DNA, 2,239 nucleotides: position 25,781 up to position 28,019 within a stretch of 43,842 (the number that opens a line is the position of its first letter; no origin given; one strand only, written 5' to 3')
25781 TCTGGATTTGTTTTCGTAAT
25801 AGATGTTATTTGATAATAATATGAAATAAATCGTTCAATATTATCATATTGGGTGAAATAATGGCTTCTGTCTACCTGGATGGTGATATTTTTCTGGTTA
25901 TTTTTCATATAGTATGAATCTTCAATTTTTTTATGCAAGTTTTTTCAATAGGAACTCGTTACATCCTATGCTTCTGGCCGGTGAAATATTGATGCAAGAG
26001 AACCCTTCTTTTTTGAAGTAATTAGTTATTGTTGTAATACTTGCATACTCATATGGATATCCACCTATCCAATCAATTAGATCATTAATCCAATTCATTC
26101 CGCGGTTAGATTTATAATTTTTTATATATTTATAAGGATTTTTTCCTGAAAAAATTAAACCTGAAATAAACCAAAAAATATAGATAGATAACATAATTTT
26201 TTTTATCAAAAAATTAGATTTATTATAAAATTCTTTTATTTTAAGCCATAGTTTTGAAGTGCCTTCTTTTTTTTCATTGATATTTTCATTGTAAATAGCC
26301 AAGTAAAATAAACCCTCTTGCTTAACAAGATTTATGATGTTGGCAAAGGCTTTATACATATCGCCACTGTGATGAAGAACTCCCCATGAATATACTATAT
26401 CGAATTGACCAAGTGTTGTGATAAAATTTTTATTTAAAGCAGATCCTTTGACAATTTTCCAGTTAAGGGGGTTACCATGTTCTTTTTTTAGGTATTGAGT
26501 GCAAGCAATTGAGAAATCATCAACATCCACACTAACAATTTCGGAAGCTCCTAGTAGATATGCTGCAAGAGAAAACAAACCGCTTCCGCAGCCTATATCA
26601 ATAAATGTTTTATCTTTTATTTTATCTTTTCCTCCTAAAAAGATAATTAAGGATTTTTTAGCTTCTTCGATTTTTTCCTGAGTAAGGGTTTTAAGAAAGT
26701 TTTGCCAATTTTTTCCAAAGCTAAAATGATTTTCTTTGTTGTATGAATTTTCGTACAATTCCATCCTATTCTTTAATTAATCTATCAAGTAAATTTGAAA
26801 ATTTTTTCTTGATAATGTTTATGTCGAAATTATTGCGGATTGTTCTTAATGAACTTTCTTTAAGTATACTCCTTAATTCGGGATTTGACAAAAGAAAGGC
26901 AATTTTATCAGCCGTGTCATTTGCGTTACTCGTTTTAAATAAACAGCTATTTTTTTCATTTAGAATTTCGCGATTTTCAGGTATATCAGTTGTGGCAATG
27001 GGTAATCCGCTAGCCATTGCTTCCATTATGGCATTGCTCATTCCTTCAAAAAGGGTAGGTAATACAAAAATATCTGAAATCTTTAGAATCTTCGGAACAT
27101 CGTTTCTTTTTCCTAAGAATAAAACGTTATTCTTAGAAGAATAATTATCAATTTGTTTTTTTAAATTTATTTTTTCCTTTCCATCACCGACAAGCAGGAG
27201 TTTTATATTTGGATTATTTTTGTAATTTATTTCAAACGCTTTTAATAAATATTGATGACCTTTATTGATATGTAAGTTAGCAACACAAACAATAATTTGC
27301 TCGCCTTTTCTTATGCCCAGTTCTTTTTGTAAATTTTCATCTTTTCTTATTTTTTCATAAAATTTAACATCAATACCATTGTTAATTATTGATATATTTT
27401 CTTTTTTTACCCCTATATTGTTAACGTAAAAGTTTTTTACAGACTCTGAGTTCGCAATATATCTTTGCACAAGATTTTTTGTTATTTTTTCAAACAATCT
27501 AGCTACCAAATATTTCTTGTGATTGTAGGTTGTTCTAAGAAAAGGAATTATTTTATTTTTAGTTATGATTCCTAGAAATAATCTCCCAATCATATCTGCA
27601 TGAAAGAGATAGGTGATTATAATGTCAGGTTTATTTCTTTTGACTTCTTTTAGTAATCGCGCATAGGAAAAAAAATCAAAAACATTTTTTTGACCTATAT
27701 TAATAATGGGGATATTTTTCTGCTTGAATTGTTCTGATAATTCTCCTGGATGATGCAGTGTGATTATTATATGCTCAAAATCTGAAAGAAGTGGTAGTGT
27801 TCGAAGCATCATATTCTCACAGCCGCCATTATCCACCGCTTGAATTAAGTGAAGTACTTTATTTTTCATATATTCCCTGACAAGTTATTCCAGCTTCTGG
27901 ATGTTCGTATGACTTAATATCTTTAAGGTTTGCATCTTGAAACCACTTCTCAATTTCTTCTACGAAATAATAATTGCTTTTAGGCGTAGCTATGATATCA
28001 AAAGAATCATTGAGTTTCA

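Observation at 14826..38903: Hyper-modifying glycan island: nine SAM-methyltransferases interleaved with six glycosyltransferases, an amidotransferase and a carbamoyltransferase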

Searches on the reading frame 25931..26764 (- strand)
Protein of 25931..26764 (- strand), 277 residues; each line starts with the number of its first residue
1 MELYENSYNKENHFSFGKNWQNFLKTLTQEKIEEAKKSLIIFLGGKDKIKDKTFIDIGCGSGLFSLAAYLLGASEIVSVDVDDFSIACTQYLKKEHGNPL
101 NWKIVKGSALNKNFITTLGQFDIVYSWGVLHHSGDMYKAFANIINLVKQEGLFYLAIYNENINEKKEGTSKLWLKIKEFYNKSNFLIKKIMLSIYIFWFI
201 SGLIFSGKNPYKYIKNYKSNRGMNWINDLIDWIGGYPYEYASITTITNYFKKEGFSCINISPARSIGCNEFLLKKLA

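Call 4: search_protein_families(library=pfam, proteins=[window:25931-26764:-], max_evalue=0.01)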
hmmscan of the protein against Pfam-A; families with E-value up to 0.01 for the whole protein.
window:25931-26764:- (277 aa): 9 families
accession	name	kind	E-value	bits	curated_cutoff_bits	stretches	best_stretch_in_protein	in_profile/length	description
PF13847.12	Methyltransf_31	-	1.3e-12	48.1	27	1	50-167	3-127/145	Methyltransferase domain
PF08241.18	Methyltransf_11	-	7.7e-12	46.1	21.2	1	55-155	1-95/95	Methyltransferase domain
PF13489.12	Methyltransf_23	-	9e-12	45.5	27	1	30-171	3-132/164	Methyltransferase domain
PF08242.18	Methyltransf_12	-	1e-11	45.8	30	1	55-153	1-98/98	Methyltransferase domain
PF06325.19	PrmA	-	6.9e-11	42.6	22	1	50-155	161-258/296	Ribosomal protein L11 methyltransferase (PrmA)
PF13649.12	Methyltransf_25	-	2.5e-10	41.3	27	1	55-151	2-97/97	Methyltransferase domain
PF08003.17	Methyltransf_9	-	7.9e-07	28.8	23.8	1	48-152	113-214/315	Protein of unknown function (DUF1698)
PF05175.20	MTS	-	0.00064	19.8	23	1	46-112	30-93/170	Methyltransferase small domain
PF01728.25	FtsJ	-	0.0068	16.8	24.1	0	48-148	20-119/181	FtsJ-like methyltransferase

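Call 16: search_protein_families(library=ncbifam, proteins=[window:25931-26764:-], max_evalue=0.001)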
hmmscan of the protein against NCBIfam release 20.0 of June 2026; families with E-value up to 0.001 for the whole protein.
window:25931-26764:- (277 aa): 16 families
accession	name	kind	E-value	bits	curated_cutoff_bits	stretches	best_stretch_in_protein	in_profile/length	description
TIGR01983.1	UbiG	equivalog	2.1e-11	43.5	102.95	1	36-162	45-158/228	bifunctional 2-polyprenyl-6-hydroxyphenol methylase/3-demethylubiquinol 3-O-methyltransferase UbiG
TIGR02072.1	BioC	equivalog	2.1e-09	37.6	184.95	1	34-171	18-149/244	malonyl-ACP O-methyltransferase BioC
TIGR00406.1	prmA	equivalog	3.5e-09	36.5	183.15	1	49-90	158-199/288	50S ribosomal protein L11 methyltransferase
NF011650.0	PRK15068.1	equivalog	1.4e-08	34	209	1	48-154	120-224/324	tRNA 5-methoxyuridine(34)/uridine 5-oxyacetic acid(34) synthase CmoB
TIGR00452.1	TIGR00452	equivalog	3.1e-08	32.8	275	1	48-153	115-217/316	tRNA 5-methoxyuridine(34)/uridine 5-oxyacetic acid(34) synthase CmoB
TIGR04290.1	meth_Rta_06860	hypoth_equivalog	1.6e-07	31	300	1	49-181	48-175/226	TIGR04290 family methyltransferase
NF001785.0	PRK00517.2-2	equivalog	6.4e-07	28.8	188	1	46-89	141-184/282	50S ribosomal protein L11 methyltransferase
TIGR02021.1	BchM-ChlM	equivalog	1.6e-06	27.7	158.9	1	36-156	41-156/218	magnesium protoporphyrin IX methyltransferase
NF011529.0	PRK14968.1-3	equivalog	3.1e-06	26.8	162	1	49-101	33-83/198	putative methyltransferase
NF001790.0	PRK00517.3-3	equivalog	5.2e-06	26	269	1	50-124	122-195/262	50S ribosomal protein L11 methyltransferase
NF040539.1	AST_met_ArsM_2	exception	6.7e-05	22.9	240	1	52-154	58-162/262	putative arsinothricin biosynthesis methyltransferase ArsM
NF011528.0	PRK14968.1-2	equivalog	0.0002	20.9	171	1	50-93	38-80/205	putative methyltransferase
NF001786.0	PRK00517.2-4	equivalog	0.00024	20.3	327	1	47-111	140-202/277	50S ribosomal protein L11 methyltransferase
NF047649.1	MTase_UXPK_star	exception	0.00031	19.8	460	1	52-156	79-182/283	methyltransferase/UXPK-star double selenoprotein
NF041537.1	ArsM_AhpD_UU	exception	0.00037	19.4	510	1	51-156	77-181/345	arsenite methyltransferase/AhpD domain selenoprotein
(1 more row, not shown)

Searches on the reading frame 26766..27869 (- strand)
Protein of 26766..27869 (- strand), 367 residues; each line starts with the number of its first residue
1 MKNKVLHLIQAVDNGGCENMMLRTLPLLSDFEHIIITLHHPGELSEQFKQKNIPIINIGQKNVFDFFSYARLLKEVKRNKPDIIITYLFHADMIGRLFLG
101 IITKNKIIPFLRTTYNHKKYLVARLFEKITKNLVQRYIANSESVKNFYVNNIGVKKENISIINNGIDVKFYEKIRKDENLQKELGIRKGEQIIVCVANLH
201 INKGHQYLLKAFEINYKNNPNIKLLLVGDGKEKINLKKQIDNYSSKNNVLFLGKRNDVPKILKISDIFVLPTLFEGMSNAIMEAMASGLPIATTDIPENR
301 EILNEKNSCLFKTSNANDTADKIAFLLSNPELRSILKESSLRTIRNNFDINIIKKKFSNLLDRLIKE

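Call 4: search_protein_families(library=pfam, proteins=[window:26766-27869:-], max_evalue=0.01)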
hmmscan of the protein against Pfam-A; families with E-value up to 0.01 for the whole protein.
window:26766-27869:- (367 aa): 4 families
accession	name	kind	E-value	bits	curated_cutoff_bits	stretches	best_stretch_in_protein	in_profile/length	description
PF00534.26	Glycos_transf_1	-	6.3e-39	133.7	26.4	1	178-338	3-167/172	Glycosyl transferases group 1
PF13692.12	Glyco_trans_1_4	-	1.1e-32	113.7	27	1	191-329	2-142/142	Glycosyl transferases group 1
PF13439.12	Glyco_transf_4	-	7.3e-15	55.8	28.5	1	31-169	20-169/170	Glycosyltransferase Family 4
PF13524.12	Glyco_trans_1_2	-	8.3e-06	26.2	25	1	217-346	10-131/144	Glycosyl transferase-like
